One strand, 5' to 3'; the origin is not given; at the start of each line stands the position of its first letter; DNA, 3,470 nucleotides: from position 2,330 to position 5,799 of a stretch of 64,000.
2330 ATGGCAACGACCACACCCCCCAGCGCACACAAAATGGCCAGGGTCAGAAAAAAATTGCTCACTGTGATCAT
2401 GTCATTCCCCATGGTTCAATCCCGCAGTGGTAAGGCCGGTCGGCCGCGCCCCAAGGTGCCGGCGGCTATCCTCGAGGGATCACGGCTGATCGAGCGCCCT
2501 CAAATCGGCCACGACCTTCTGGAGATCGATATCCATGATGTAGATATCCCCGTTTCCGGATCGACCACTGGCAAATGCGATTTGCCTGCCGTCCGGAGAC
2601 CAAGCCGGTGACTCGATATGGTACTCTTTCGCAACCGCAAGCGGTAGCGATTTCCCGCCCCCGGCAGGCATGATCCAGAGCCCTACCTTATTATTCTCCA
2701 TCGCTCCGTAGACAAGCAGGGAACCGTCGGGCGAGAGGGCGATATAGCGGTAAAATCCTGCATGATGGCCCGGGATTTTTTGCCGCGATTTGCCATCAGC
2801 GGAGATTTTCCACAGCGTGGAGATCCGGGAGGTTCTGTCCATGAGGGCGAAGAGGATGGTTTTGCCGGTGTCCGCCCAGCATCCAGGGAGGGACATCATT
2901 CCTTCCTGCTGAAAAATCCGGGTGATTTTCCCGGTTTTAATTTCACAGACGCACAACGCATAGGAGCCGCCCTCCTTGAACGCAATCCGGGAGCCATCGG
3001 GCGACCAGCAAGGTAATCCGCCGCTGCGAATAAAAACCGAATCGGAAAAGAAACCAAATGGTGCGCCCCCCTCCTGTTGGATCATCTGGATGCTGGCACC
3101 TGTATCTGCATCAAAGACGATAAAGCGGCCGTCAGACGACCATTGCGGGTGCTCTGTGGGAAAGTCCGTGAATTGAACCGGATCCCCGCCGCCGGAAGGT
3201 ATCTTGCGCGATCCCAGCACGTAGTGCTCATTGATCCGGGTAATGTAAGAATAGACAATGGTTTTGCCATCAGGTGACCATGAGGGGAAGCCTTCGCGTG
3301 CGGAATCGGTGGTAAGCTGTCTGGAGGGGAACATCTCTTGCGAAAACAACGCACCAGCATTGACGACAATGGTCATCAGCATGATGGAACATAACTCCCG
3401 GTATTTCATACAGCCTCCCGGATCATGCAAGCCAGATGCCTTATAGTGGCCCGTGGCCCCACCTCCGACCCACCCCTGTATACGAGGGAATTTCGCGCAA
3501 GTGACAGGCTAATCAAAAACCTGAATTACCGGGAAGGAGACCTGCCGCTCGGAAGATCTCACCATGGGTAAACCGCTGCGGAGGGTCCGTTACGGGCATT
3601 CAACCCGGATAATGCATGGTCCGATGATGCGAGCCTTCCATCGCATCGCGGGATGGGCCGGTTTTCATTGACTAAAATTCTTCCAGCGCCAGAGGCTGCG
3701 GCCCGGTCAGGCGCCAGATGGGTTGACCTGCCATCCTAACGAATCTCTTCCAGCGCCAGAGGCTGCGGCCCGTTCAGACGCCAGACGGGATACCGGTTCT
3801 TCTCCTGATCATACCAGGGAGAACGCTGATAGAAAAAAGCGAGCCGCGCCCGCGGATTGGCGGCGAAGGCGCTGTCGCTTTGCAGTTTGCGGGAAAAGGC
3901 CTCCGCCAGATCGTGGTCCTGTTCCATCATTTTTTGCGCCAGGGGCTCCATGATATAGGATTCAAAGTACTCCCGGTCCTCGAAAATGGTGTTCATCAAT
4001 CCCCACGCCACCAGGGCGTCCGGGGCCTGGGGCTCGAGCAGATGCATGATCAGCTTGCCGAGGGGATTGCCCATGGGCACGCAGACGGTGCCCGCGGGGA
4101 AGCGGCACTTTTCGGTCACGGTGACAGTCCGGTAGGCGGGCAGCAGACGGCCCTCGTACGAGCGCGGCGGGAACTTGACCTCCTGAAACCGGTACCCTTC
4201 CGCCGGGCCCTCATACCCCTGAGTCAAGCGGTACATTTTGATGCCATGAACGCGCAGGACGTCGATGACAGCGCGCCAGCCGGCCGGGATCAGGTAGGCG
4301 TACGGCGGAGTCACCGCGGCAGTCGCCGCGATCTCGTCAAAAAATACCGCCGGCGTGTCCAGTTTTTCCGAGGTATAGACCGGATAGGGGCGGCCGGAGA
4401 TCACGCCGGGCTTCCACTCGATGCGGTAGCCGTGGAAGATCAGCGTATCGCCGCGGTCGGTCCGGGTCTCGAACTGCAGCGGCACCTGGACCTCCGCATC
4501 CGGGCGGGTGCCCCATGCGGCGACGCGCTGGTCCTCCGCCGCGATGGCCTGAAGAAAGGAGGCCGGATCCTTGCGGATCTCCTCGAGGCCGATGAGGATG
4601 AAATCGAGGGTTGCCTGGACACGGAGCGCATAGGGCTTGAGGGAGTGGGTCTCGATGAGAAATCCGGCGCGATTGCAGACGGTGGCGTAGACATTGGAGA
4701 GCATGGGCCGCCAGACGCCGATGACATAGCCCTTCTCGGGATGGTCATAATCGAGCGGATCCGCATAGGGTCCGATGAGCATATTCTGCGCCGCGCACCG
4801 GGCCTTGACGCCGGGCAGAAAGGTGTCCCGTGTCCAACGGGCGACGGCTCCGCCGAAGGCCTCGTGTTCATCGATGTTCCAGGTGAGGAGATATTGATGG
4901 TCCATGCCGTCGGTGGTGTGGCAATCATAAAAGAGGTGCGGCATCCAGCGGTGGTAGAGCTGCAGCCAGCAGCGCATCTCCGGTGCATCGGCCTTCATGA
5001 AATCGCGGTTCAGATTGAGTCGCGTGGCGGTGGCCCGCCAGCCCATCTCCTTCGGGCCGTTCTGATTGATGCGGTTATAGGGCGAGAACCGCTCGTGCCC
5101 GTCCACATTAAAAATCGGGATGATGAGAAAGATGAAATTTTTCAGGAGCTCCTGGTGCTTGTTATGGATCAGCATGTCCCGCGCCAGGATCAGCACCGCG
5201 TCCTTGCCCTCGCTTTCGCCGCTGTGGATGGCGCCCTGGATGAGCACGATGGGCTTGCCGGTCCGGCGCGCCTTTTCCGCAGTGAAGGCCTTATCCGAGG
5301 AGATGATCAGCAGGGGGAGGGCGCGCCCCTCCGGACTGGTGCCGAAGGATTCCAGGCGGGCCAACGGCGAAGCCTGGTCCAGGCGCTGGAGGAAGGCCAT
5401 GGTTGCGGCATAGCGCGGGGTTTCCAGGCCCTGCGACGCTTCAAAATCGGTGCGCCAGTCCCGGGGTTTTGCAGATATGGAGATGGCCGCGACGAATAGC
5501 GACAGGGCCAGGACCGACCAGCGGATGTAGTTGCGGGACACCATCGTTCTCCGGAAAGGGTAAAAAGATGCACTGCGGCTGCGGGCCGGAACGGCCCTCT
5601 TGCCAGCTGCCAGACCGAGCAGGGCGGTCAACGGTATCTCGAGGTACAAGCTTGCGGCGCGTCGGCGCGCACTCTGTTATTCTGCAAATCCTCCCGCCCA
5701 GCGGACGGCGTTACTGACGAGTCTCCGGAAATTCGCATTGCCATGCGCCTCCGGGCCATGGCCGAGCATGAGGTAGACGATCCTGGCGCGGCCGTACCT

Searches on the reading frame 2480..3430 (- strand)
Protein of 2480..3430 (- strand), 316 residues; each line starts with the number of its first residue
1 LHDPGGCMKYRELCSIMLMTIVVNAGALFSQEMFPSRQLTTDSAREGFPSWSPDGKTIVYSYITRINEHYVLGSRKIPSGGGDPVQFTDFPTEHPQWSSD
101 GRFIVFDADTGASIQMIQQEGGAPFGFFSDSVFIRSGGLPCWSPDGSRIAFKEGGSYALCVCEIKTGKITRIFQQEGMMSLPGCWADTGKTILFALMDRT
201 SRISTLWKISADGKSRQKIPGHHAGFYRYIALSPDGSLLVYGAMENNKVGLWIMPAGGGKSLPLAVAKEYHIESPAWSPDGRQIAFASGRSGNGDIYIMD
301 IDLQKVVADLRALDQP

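Call 64: search_protein_families(library=pfam, proteins=[window:2480-3430:-], max_evalue=0.01)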
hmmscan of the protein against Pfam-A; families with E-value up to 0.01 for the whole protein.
window:2480-3430:- (316 aa): 6 families
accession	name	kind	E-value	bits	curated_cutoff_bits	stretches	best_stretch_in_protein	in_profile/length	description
PF07676.18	PD40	-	1.4e-27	95.5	20.9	2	269-298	8-38/38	WD40-like Beta Propeller Repeat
PF25174.1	Beta-prop_THOC3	-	1.2e-11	44.6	305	1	141-310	95-251/272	THOC3 beta-propeller domain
PF00930.27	DPPIV_N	-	2.6e-06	26.9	22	0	272-288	45-61/354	Dipeptidyl peptidase IV (DPP IV) N-terminal region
PF00400.38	WD40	-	6.3e-06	27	27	0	214-252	2-38/39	WD domain, G-beta repeat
PF12894.13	ANAPC4_WD40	-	1.2e-05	25.9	22.9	0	269-311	38-77/91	Anaphase-promoting complex subunit 4 WD40 domain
PF25460.1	Beta-prop_Aladin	-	0.00035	20.3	171.1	0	140-199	159-216/340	Aladin seven-bladed propeller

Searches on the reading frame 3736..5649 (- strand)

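Call 64: search_protein_families(library=pfam, proteins=[window:3736-5649:-], max_evalue=0.01)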
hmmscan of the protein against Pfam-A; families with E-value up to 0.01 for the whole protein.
window:3736-5649:- (637 aa): 1 family
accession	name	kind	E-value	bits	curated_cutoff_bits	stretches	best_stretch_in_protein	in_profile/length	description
PF00246.29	Peptidase_M14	-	1.7e-19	71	21.6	1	85-219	3-135/286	Zinc carboxypeptidase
